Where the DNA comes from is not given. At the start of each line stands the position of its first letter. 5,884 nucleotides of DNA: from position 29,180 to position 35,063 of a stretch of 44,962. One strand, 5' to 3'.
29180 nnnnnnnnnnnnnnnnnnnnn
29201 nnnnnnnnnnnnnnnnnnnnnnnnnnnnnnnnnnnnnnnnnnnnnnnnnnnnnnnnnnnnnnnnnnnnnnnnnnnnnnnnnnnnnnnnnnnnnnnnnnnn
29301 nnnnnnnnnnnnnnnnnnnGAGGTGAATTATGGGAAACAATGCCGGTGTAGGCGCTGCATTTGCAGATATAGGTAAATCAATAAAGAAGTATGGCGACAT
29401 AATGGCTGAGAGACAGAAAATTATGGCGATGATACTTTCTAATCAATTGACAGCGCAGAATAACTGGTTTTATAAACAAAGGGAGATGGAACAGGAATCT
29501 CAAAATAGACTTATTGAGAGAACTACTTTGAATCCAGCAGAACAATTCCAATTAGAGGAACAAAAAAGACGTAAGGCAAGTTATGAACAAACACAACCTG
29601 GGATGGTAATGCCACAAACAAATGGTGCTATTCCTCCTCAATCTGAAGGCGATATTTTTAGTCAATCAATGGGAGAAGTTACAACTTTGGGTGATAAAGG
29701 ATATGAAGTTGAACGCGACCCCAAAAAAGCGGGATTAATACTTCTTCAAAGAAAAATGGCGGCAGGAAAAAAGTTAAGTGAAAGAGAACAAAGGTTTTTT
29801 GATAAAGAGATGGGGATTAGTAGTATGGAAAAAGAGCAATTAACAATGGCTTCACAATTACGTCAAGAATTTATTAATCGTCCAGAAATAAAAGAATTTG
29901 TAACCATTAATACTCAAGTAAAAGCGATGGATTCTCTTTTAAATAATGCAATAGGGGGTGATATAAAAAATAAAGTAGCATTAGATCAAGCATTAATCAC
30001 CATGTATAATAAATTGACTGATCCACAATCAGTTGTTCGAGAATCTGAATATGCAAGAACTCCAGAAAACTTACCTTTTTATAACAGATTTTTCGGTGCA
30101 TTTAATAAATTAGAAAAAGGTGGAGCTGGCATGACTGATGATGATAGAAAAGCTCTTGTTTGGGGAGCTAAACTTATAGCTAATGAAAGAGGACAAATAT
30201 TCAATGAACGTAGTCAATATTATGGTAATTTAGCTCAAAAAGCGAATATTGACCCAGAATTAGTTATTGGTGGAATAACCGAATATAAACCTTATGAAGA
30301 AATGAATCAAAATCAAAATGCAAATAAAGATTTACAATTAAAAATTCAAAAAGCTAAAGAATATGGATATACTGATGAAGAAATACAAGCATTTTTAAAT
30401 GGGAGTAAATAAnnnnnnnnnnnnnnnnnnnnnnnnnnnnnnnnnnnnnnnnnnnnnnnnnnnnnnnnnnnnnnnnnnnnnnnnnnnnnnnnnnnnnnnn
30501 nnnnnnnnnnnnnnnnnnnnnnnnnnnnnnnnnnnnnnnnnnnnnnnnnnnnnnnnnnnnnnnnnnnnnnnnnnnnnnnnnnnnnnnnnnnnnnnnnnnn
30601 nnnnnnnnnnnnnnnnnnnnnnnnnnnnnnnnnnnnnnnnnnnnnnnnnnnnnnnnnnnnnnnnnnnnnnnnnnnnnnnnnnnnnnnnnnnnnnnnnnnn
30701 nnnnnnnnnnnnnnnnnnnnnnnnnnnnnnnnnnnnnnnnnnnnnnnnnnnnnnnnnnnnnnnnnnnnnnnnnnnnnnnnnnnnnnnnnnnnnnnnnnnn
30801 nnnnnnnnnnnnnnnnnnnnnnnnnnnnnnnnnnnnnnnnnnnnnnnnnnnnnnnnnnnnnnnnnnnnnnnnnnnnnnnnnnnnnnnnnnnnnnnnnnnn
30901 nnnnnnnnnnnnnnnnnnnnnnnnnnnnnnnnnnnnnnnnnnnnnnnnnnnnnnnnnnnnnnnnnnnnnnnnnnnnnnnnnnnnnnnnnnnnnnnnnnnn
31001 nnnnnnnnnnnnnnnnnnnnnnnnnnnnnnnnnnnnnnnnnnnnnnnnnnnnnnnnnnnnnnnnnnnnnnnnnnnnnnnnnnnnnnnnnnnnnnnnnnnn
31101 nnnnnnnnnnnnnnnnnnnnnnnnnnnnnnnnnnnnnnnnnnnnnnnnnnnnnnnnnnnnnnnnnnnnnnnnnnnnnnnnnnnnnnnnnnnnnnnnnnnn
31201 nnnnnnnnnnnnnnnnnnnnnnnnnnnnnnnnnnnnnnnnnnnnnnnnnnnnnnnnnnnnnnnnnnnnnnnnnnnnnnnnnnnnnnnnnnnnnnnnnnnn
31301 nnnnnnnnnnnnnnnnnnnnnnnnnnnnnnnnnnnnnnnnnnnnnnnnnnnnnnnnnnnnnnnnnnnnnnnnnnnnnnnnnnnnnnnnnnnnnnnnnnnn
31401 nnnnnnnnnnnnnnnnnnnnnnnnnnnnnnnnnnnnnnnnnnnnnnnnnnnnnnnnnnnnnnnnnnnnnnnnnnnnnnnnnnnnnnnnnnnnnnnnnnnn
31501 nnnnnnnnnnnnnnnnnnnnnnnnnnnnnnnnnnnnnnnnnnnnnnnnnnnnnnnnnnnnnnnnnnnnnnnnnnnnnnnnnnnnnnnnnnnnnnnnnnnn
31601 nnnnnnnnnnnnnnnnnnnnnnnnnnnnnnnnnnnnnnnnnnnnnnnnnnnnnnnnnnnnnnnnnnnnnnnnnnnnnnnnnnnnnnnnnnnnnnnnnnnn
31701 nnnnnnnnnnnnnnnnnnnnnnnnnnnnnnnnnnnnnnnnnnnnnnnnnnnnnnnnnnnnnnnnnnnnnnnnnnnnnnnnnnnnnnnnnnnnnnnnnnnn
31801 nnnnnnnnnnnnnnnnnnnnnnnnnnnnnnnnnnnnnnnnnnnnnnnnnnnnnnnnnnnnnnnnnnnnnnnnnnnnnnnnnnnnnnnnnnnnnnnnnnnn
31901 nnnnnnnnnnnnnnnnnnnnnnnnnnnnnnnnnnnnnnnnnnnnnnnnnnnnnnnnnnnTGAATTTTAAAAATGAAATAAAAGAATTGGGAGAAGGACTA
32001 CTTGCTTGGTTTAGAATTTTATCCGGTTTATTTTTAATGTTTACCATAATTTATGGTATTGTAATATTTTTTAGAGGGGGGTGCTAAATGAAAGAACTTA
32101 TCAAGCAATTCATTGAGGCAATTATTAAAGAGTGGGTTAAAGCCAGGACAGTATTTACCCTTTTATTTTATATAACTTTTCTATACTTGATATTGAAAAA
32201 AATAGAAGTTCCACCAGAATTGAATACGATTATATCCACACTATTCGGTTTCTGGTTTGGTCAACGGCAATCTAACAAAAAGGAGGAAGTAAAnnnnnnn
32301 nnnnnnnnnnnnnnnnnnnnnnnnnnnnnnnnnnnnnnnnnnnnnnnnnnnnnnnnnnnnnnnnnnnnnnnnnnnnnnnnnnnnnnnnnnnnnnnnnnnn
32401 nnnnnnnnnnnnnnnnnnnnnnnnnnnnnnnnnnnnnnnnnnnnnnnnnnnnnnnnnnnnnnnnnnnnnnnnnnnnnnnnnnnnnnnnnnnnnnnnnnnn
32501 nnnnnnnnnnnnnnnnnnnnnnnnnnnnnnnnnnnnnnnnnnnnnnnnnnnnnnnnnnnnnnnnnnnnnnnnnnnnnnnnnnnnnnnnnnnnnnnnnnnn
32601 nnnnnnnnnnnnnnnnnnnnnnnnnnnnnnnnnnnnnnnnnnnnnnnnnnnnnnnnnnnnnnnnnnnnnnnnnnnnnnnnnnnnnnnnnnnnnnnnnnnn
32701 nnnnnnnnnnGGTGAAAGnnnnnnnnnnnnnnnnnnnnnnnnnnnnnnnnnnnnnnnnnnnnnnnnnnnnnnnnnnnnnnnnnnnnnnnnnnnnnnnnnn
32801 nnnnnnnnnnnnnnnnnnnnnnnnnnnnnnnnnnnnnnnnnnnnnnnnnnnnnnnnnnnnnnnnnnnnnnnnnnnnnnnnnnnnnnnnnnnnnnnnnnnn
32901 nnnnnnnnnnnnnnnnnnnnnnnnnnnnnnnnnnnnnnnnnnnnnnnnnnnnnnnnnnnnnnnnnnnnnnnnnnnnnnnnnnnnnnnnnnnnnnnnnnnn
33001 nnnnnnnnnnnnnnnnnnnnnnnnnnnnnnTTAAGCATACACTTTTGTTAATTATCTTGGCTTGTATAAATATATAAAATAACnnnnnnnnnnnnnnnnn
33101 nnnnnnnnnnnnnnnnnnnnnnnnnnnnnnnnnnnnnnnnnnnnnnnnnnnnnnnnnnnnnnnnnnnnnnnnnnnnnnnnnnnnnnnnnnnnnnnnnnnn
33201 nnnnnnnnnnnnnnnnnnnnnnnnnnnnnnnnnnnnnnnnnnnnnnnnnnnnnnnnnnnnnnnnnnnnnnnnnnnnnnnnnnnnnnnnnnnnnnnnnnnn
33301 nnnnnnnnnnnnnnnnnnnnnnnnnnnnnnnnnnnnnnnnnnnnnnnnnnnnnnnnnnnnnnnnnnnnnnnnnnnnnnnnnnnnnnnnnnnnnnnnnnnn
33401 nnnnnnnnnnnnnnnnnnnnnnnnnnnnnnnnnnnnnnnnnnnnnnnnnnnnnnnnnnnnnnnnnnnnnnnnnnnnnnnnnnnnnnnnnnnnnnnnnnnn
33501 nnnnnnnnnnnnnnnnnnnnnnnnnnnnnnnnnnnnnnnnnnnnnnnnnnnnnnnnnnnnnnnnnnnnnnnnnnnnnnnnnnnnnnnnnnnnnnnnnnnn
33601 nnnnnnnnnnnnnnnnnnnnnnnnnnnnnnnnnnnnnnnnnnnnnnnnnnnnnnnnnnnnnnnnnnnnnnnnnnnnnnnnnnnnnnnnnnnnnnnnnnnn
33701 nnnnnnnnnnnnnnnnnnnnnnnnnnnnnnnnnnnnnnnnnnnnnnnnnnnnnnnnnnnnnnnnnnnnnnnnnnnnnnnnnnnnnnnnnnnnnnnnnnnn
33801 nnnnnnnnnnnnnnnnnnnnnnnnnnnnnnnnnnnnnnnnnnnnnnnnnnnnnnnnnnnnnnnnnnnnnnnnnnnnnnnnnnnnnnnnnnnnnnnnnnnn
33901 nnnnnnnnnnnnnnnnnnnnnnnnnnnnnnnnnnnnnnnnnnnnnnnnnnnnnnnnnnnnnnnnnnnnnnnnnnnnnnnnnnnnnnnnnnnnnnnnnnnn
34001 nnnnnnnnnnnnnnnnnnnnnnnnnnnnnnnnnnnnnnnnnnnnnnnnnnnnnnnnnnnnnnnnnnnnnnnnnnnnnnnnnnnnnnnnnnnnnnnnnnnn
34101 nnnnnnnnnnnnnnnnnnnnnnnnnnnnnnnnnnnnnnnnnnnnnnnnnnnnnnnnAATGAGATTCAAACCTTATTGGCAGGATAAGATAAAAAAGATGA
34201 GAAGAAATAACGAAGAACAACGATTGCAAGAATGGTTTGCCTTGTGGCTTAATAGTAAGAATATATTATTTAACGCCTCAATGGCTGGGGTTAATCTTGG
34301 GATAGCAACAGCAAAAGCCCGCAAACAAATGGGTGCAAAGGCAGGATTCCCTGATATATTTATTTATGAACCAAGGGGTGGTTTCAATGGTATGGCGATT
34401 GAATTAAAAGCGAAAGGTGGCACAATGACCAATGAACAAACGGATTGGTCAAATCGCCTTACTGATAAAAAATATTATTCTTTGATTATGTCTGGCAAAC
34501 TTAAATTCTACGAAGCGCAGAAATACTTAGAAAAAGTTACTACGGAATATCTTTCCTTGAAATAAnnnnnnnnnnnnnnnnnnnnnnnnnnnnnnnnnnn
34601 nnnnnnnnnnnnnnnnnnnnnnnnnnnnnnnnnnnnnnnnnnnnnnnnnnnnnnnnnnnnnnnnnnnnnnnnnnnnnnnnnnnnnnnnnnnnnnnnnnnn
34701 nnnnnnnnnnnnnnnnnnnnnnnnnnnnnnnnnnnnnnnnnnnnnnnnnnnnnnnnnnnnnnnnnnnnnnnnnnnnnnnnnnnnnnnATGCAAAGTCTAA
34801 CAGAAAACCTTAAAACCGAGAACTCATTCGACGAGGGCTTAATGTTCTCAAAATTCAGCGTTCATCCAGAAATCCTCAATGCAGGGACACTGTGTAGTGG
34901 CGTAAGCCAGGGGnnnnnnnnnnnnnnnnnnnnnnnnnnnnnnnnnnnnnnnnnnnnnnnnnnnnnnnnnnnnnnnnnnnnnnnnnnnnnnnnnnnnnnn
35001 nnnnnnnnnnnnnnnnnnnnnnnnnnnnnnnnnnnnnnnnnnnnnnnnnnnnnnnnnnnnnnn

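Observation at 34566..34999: Largest non-coding gap: consensus promoter, a terminated ~125-nt structured RNA, and a further ~270 nt of hairpin-rich sequence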

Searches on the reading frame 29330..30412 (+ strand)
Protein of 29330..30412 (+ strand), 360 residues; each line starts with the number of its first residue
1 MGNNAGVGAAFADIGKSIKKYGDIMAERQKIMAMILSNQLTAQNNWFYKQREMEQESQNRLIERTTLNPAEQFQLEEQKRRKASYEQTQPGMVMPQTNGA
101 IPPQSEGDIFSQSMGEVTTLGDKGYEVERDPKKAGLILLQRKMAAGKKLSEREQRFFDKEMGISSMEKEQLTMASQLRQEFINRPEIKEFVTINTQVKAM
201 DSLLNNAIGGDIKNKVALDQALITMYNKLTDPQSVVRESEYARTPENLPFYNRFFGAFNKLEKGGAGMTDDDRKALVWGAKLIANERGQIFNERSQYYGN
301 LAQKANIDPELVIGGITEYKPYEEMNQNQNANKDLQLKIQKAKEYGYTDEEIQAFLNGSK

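Call 11: search_protein_families(library=phrogs, proteins=[window:29330-30412:+])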
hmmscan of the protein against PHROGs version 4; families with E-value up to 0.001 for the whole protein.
window:29330-30412:+ (360 aa): 1 family
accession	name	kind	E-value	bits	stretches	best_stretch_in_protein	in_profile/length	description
phrog_13634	-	unknown function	4.5e-11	43.3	1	174-351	220-392/403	-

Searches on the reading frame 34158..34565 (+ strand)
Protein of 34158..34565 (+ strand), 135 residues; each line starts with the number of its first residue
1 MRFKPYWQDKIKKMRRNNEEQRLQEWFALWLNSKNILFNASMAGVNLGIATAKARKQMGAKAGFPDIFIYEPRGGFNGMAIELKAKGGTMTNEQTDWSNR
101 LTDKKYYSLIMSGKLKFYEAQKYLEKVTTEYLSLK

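Call 10: search_protein_families(library=phrogs, proteins=[window:34158-34565:+])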
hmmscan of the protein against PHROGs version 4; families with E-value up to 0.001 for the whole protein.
window:34158-34565:+ (135 aa): 3 families
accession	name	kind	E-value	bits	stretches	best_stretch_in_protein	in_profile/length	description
phrog_824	-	unknown function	9.2e-20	72.6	1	13-119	59-169/265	-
phrog_5702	-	DNA, RNA and nucleotide metabolism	5.6e-13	49.7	1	58-112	1-54/70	Holliday junction resolvase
phrog_2363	-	unknown function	2e-10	41.6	1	37-114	82-160/192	-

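Call 12: find_related_loci(query=window:34158-34565:+, collection=viral_contigs, flank=4000)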
Query window:34158-34565:+ (135 aa) in viral_contigs; peptide patterns used: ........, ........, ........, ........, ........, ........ (x = any residue, [..] = any of these).
3 stretches matched a pattern; 2 encode a relative of the query (tblastn E <= 1e-3); 2 distinct loci.
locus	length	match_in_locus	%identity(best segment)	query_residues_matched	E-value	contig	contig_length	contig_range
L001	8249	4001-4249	30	34-113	3e-7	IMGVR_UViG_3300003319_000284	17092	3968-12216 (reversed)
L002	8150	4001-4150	40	44-93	1e-5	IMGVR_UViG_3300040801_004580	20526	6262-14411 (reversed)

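Call 15: find_encoding_contigs(protein=window:34158-34565:+, flank=3000, max_places=10)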
Protein window:34158-34565:+ (135 aa): no gene with exactly this product is on record in the collection.

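Call 17: find_homologous_proteins(query=window:34158-34565:+)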
Query window:34158-34565:+ (135 aa): 6 proteins with E <= 0.001 among 16 candidates.
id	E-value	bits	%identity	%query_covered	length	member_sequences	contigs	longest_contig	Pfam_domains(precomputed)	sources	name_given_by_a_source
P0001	9.9e-85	299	100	100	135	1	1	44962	PF08774.18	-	-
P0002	7.5e-36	141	61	87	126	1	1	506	PF08774.18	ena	-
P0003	1.7e-30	123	55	87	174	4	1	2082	-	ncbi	ncbi:MAG: hypothetical protein ABII25_00335 [bacterium]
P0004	2.0e-25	107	48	91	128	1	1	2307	-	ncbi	-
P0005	2.2e-23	100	51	84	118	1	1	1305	-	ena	-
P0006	9.8e-22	95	48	88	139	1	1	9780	-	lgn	-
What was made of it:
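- On Lambda-type Q/PR'/tR' late control: Upstream is a VRR-NUC nuclease (PF08774; calls 10, 17).
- The gene directly upstream is a VRR-NUC nuclease, not a Q-like protein (calls 10, 17).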

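Call 18: find_encoding_contigs(protein=P0006, flank=10000)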
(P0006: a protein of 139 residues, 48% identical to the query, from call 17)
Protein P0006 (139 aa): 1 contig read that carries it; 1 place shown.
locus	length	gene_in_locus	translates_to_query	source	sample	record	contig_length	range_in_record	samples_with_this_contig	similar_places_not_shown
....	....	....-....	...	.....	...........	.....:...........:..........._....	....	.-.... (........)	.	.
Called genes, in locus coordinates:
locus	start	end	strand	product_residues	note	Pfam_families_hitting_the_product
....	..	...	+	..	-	-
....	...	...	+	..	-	-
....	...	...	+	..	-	-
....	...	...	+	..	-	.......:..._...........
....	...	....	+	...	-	-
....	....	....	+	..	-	-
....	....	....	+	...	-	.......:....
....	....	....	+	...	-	-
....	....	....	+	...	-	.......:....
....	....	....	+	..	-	-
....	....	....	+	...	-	-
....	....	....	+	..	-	-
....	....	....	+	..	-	-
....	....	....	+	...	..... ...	-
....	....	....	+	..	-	-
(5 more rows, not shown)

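Call 19: find_encoding_contigs(protein=P0003, flank=10000)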
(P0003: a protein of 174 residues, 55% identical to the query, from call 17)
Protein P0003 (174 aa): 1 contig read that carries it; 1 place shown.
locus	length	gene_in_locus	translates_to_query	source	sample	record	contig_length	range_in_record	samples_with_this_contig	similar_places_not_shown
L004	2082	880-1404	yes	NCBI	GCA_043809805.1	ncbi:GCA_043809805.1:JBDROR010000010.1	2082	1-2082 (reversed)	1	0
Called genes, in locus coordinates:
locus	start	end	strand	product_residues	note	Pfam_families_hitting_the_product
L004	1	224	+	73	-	?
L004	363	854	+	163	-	-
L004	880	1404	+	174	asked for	-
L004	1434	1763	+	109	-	-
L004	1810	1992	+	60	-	-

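Call 20: find_encoding_contigs(protein=P0004, flank=10000)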
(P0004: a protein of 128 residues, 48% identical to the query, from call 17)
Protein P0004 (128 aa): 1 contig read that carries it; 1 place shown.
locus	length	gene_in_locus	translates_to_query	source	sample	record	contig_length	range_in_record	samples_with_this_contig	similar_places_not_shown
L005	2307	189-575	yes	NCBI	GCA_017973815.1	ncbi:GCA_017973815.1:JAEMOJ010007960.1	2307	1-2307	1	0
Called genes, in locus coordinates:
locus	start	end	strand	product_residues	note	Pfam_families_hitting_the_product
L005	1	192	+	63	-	?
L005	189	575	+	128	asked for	-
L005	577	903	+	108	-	-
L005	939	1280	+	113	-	-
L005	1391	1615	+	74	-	PF00550:PP-binding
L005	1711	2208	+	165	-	-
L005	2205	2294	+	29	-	-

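Call 76: list_cluster_members(proteins=[window:34158-34565:+, window:33695-34156:+, window:35000-35173:+, window:35177-35383:+, window:35483-35647:+, window:35650-36261:+, window:36258-36416:+, window:36413-36598:+, window:36591-36773:+, window:32719-33030:+])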
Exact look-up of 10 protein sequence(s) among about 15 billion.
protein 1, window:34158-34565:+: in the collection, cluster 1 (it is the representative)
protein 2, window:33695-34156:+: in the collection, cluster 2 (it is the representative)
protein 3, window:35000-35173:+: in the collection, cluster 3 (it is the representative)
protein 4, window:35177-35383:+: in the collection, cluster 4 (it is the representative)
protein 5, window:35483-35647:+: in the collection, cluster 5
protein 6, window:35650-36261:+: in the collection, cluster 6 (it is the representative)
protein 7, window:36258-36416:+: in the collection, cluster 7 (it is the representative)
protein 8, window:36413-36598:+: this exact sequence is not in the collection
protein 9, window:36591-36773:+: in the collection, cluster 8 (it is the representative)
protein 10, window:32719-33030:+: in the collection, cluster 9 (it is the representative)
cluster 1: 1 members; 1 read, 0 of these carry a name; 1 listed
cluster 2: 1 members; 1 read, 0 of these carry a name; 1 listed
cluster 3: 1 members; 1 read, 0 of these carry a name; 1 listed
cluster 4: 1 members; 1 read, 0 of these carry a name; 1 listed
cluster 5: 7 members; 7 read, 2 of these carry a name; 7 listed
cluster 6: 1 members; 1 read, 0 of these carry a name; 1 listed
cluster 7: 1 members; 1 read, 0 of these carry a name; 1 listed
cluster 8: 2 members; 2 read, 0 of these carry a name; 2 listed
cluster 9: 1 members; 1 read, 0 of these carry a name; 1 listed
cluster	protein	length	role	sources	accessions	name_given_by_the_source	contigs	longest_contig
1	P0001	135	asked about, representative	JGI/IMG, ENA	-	-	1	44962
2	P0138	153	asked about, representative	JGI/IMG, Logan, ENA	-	-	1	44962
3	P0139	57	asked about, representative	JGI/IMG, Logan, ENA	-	-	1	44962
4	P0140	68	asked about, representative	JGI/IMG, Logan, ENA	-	-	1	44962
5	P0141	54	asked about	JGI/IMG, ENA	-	-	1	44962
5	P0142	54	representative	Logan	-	-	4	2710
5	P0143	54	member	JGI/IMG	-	predicted HicB family RNase H-like nuclease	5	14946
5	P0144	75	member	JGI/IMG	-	predicted HicB family RNase H-like nuclease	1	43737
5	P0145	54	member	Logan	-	-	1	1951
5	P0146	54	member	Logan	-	-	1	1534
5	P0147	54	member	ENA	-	-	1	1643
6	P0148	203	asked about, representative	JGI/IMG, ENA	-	-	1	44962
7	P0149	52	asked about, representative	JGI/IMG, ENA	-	-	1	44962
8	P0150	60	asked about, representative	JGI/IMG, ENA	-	-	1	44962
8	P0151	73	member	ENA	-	-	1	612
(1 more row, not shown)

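Call 77: find_encoding_contigs(protein=P0144, flank=10000, max_places=3)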
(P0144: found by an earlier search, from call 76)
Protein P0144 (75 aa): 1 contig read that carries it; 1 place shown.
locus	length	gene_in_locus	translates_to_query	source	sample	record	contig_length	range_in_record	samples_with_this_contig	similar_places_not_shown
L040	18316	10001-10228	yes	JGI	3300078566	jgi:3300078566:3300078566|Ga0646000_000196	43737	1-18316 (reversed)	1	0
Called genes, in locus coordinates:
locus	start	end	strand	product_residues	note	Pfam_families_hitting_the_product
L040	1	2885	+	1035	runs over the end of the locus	-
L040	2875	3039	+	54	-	-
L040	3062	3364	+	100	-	-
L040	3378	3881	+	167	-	-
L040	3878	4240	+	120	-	-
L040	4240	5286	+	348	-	-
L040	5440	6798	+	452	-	-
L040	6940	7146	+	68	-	-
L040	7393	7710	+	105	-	-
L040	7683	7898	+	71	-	-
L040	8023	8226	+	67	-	-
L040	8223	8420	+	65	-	-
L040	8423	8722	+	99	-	-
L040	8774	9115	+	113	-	-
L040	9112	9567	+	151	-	-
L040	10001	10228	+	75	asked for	-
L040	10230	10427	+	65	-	-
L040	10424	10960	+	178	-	PF01464:SLT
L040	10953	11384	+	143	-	PF00961:LAGLIDADG_1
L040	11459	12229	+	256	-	PF07460:NUMOD3 (weak), PF01844:HNH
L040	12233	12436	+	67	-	-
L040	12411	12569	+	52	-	-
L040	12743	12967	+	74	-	-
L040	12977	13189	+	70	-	-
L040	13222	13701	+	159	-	-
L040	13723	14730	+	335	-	-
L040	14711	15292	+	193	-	-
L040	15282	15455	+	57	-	-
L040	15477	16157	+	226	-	PF13392:HNH_3 (weak)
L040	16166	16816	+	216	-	-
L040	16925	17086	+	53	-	-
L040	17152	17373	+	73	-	-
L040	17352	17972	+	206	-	PF05063:MT-A70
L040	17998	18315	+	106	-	?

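Call 78: find_encoding_contigs(protein=P0143, flank=10000, max_places=5)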
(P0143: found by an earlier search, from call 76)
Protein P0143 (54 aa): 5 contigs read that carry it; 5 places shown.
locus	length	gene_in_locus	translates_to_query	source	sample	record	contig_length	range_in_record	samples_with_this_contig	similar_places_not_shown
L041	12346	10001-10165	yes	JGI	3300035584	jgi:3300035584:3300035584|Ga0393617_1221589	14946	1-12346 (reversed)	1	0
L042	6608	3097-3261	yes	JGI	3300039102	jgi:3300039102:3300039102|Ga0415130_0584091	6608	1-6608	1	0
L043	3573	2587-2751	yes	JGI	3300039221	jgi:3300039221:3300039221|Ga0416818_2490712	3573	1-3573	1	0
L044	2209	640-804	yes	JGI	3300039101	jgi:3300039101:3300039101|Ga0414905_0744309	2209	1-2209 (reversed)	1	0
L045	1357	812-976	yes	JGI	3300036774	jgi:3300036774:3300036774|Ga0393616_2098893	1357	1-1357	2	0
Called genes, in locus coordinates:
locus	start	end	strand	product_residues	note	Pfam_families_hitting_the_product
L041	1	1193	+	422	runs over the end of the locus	-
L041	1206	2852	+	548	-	-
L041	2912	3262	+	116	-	-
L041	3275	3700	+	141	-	-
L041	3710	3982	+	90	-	-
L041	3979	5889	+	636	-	-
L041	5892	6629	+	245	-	-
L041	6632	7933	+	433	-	-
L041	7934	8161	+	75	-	-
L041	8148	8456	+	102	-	-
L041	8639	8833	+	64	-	-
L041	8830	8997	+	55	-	-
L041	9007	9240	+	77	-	-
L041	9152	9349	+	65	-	-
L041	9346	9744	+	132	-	-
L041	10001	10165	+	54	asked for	-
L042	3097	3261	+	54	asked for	-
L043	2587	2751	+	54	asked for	-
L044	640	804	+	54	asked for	-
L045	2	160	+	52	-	?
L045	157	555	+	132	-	-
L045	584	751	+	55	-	-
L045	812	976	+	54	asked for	-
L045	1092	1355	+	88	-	?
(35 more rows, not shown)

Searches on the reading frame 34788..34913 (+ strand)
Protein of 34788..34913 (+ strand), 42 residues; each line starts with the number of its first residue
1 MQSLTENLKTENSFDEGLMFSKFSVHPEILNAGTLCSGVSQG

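Call 93: search_protein_representatives(protein=window:34788-34913:+)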
Query: 42 residues. Proteins with E-value up to 0.001 (for the whole library): 4; up to 1e-10: 2; up to 1e-30: 0. The best 4 are listed.
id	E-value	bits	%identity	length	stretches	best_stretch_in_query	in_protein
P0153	2.5e-23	94.1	34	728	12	14-40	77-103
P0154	6.0e-12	59.5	34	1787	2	11-39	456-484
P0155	1.2e-06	43.4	38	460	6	7-27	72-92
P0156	3.5e-04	35.9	-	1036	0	-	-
